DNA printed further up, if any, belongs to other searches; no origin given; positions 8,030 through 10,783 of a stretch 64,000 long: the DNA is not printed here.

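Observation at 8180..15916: Candidate beta-glucan (possibly beta-1,2-glucan/cellodextrin) scavenging locus: cytoplasmic GH94 phosphorylase next to secreted (alpha/alpha)6 hydrolase-like paralogs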

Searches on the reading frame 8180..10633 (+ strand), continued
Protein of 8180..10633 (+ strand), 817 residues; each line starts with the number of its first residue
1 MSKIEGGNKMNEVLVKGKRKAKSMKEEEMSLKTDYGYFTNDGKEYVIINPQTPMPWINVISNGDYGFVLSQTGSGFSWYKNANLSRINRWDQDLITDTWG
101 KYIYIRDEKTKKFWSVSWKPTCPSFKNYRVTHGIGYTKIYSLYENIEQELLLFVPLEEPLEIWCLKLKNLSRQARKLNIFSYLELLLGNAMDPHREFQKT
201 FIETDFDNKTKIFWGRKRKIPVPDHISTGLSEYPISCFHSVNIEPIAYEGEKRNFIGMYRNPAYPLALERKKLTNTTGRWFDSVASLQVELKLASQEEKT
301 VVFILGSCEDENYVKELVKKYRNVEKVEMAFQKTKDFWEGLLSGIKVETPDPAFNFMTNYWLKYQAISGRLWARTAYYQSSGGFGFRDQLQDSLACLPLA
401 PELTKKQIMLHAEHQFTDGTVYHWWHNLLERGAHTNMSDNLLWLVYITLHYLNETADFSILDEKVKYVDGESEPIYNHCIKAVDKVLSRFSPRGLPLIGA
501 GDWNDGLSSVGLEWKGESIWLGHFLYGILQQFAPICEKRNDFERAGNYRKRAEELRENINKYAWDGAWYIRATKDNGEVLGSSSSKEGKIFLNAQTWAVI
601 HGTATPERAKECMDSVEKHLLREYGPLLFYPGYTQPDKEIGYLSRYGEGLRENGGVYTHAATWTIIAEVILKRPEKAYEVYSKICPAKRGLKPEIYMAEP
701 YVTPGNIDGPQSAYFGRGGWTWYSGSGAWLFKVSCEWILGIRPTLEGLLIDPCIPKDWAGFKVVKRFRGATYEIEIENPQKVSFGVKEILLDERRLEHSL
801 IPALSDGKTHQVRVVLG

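Call 42: find_encoding_contigs(protein=P0067, flank=10000, max_places=1)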
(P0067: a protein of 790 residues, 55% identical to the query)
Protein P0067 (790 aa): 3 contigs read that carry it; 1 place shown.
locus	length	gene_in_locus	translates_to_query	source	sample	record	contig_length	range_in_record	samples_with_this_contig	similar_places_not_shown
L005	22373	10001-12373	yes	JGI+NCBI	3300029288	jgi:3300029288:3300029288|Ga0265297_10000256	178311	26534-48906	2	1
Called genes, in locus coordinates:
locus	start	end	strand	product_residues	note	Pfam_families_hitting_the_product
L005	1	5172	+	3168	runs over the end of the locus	PF06560:GPI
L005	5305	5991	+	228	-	PF00672:HAMP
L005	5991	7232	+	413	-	PF10091:Glycoamylase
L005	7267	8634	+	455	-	-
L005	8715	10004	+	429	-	PF01547:SBP_bac_1, PF13416:SBP_bac_8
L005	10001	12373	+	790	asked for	PF06165:GH94_b-supersand, PF17167:Glyco_hydro_94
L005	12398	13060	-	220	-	PF01797:Y1_Tnp (weak)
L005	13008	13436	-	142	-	-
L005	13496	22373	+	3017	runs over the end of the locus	PF00480:ROK (weak), PF05222:AlaDh_PNT_N, PF00670:AdoHcyase_NAD (faint), PF01262:AlaDh_PNT_C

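Call 58: search_protein_families(library=ncbifam, proteins=[window:8180-10633:+], max_evalue=0.01)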
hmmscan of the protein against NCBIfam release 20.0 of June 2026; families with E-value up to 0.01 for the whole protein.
window:8180-10633:+ (817 aa): 1 family
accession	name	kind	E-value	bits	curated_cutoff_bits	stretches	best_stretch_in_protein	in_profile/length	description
NF009773.0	PRK13270.1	subfamily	0.0018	16.9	512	1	520-625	350-448/549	alpha,alpha-trehalase TreF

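Call 60: find_encoding_contigs(protein=P0034, flank=8000, max_places=1)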
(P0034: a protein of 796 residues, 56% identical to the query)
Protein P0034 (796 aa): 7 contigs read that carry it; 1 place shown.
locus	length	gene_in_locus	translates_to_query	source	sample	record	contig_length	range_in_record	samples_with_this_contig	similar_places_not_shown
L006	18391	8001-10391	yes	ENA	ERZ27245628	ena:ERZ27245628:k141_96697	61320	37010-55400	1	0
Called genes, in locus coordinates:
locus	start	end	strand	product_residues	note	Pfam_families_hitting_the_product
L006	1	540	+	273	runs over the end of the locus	-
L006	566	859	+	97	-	PF02943:FeThRed_B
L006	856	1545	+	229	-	PF00696:AA_kinase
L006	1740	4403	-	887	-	PF00133:tRNA-synt_1, PF09334:tRNA-synt_1g, PF08264:Anticodon_1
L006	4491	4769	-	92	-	PF01037:AsnC_trans_reg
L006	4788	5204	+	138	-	PF03692:CxxCxxCC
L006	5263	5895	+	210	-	-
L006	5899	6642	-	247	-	PF06564:CBP_BcsQ (faint), PF10609:ParA (faint), PF13614:AAA_31 (faint), PF01656:CbiA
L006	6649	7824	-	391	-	PF13416:SBP_bac_8, PF01547:SBP_bac_1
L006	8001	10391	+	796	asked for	PF06165:GH94_b-supersand, PF17167:Glyco_hydro_94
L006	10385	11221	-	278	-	PF00528:BPD_transp_1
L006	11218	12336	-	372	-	PF00528:BPD_transp_1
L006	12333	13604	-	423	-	PF01547:SBP_bac_1, PF13416:SBP_bac_8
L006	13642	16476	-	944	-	PF09985:Glucodextran_C, PF10091:Glycoamylase, PF06452:CBM9_1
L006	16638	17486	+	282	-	-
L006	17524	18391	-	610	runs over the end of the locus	PF10091:Glycoamylase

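Call 61: find_encoding_contigs(protein=P0103, flank=8000, max_places=1)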
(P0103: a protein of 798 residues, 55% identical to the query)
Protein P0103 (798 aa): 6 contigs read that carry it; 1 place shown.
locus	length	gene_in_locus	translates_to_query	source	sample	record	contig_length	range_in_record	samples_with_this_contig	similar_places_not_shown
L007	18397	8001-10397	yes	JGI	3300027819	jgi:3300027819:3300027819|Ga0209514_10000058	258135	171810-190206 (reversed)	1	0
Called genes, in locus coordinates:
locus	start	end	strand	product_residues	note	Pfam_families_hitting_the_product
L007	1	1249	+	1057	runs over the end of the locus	PF00873:ACR_tran, PF03176:MMPL (faint), PF00873:ACR_tran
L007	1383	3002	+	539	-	PF01590:GAF, PF13185:GAF_2, PF13492:GAF_3, PF13185:GAF_2 (weak), PF01590:GAF (weak), PF13487:HD_5, PF01966:HD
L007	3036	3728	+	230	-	PF00672:HAMP (weak)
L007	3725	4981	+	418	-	PF10091:Glycoamylase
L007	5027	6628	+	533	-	-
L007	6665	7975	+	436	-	PF01547:SBP_bac_1, PF13416:SBP_bac_8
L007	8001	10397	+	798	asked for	PF06165:GH94_b-supersand, PF17167:Glyco_hydro_94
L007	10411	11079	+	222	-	PF00072:Response_reg, PF00486:Trans_reg_C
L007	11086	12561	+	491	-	PF00672:HAMP, PF00512:HisKA, PF02518:HATPase_c, PF14501:HATPase_c_5 (weak)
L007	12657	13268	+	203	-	PF03425:CBM_11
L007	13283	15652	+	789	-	PF10091:Glycoamylase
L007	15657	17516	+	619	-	PF09976:TPR_21 (faint)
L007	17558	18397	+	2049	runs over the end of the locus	PF06165:GH94_b-supersand, PF17167:Glyco_hydro_94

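Call 75: find_encoding_contigs(protein=window:8207-10633:+, flank=10000, max_places=2)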
Protein window:8207-10633:+ (808 aa): no gene with exactly this product is on record in the collection.

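Call 86: find_related_loci(query=A4, collection=genome_contigs, flank=10000)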
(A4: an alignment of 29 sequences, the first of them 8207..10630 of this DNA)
Query A4 (808 aa) in genome_contigs; peptide patterns used: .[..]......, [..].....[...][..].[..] (x = any residue, [..] = any of these).
600 stretches matched a pattern (row limit reached: there are more); 599 encode a relative of the query (tblastn E <= 1e-3); the best 80 are kept; 80 distinct loci.
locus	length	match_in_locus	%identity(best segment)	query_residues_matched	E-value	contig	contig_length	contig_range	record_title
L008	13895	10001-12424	86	1-808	0e+0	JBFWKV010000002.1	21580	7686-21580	MAG: Candidatus Omnitrophota bacterium isolate CA_2019_NHSR_50 NODE_5491_length_21580_cov_3.668904_NHSR, whole genome sh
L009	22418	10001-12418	54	9-808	0e+0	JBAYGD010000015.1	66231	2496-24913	MAG: Candidatus Omnitrophota bacterium isolate SO_2016_GW1_117 scaffold00907_OW334_2016, whole genome shotgun sequence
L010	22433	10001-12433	52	9-808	0e+0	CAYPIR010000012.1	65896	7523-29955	MAG TPA_asm: uncultured bacterium isolate SRP263991_co2_45 genome assembly, contig: NODE_254_length_65896_cov_15.108549,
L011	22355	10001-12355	49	26-808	0e+0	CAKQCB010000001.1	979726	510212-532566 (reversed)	MAG: uncultured Anaerolineae bacterium isolate REFINED_METABAT215_TOP10_CONTIGS_1500_ASSEMBLY_K77_MERGED__Nepal_MoBio_Fi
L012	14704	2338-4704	49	22-807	0e+0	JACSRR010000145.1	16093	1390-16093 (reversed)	MAG: Ignavibacteriaceae bacterium isolate BA9 contig-70_4414, whole genome shotgun sequence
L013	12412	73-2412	50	22-797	0e+0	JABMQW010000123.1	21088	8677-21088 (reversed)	MAG: Candidatus Neomarinimicrobiota bacterium isolate bin.120 k141_3328043, whole genome shotgun sequence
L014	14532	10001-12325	48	21-792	0e+0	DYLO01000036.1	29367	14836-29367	MAG TPA_asm: Ignavibacterium album isolate SulCav_AS07-7_32_191 SulCav_AS07_7_1480_length_29367_cov_114_641069, whole ge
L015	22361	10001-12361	49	22-808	0e+0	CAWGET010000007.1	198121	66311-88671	MAG: uncultured Melioribacteraceae bacterium isolate MFD01721.bin.1.80 genome assembly, contig: contig_47519, whole geno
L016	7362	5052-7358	47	15-765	0e+0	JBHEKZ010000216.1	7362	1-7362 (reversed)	MAG: Melioribacteraceae bacterium isolate bin.740 k141_2419455, whole genome shotgun sequence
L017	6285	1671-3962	44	26-791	0e+0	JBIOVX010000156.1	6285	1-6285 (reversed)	MAG: Thermoanaerobaculia bacterium isolate MAG097 k127_3144086, whole genome shotgun sequence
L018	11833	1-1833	49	197-807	0e+0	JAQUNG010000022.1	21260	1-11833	MAG: bacterium isolate STD1_172 NODE_5499_length_21260_cov_3.399612_Sandtown_D1, whole genome shotgun sequence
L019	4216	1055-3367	43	13-767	0e+0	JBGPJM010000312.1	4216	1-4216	MAG: Phycisphaerae bacterium isolate OBJ_0618_7090110_309 k141_2861989_length_4216_cov_14.0000, whole genome shotgun seq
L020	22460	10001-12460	40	2-808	0e+0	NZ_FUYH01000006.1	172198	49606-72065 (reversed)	Caloramator quimbayensis strain USBA 833, whole genome shotgun sequence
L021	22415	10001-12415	37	14-808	0e+0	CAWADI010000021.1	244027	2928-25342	MAG: uncultured Alphaproteobacteria bacterium isolate MFD00962.bin.2.181 genome assembly, contig: contig_23878, whole ge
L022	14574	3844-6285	38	6-808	0e+0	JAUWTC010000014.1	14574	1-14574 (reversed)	MAG: Holophagae bacterium isolate CSMAG_2570 CSMAG_2570_k127_2697849_length_14574_cov_196.3504, whole genome shotgun seq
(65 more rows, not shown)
